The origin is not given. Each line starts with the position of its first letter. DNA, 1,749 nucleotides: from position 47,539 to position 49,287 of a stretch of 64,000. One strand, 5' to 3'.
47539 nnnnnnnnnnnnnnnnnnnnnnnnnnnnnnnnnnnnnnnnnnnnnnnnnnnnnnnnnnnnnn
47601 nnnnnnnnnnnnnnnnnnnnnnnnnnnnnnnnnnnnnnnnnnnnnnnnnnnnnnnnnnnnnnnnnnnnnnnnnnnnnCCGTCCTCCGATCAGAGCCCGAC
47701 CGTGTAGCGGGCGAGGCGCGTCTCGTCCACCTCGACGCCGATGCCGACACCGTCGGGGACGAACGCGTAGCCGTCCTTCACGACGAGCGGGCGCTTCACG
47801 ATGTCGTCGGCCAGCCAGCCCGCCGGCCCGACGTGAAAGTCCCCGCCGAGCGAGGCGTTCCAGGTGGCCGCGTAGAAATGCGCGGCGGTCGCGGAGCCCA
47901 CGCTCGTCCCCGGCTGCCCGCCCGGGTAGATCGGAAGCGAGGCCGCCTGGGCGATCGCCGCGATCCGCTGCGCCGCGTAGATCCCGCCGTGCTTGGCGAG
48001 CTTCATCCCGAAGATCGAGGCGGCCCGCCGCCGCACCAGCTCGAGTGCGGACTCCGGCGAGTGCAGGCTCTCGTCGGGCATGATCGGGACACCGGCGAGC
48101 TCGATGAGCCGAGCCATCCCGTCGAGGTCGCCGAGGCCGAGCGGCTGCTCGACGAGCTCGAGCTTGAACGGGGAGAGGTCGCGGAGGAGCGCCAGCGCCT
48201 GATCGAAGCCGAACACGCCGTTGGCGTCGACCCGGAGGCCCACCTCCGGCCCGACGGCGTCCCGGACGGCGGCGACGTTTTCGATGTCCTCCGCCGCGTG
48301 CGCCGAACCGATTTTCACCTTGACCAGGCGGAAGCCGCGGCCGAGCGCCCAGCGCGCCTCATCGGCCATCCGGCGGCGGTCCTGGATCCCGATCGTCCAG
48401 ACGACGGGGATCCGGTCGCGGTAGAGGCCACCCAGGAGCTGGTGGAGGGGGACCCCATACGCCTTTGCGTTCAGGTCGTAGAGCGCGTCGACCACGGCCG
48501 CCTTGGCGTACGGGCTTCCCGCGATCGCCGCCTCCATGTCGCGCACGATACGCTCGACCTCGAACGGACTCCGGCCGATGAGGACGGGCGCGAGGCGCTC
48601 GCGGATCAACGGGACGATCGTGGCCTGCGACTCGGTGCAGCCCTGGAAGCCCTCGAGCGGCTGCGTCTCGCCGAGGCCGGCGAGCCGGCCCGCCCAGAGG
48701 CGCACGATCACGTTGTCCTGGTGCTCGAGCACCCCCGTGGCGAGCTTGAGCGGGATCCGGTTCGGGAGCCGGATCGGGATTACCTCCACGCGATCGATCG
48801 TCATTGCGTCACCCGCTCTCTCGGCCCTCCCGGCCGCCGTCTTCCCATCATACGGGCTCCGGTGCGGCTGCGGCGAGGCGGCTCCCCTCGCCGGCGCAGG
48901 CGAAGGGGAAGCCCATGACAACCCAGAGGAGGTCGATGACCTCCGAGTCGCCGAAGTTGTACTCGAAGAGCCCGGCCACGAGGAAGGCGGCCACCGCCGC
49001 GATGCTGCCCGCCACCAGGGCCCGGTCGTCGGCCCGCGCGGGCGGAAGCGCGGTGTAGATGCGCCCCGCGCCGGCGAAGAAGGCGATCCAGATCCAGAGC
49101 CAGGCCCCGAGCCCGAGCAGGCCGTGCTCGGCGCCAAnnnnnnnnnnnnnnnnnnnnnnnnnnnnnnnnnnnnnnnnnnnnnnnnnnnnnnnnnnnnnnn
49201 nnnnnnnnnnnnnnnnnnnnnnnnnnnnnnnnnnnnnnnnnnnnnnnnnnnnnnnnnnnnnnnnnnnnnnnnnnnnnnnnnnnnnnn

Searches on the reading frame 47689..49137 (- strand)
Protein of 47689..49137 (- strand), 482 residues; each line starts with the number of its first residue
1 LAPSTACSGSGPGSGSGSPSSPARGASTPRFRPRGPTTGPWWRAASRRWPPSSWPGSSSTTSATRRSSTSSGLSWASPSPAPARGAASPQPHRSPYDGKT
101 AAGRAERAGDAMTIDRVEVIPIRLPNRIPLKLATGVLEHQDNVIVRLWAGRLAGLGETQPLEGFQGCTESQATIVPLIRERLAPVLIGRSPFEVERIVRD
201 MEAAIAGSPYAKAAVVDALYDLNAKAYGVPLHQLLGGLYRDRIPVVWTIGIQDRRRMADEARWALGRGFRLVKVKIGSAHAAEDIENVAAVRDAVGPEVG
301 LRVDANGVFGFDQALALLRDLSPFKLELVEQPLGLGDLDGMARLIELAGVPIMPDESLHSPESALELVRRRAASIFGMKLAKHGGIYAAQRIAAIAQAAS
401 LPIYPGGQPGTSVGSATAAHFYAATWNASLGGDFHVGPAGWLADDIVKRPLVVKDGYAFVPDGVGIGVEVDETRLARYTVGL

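Call 63: search_protein_families(library=pfam, proteins=[window:47689-49137:-], max_evalue=0.00001)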
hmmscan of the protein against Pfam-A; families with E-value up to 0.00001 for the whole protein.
window:47689-49137:- (482 aa): 2 families
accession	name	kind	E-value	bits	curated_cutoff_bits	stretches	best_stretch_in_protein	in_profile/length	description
PF13378.12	MR_MLE_C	-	8.7e-56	189.5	29.4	1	257-473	2-218/219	Enolase C-terminal domain-like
PF02746.21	MR_MLE_N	-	1.5e-17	64.3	22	1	123-236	10-117/117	Mandelate racemase / muconate lactonizing enzyme, N-terminal domain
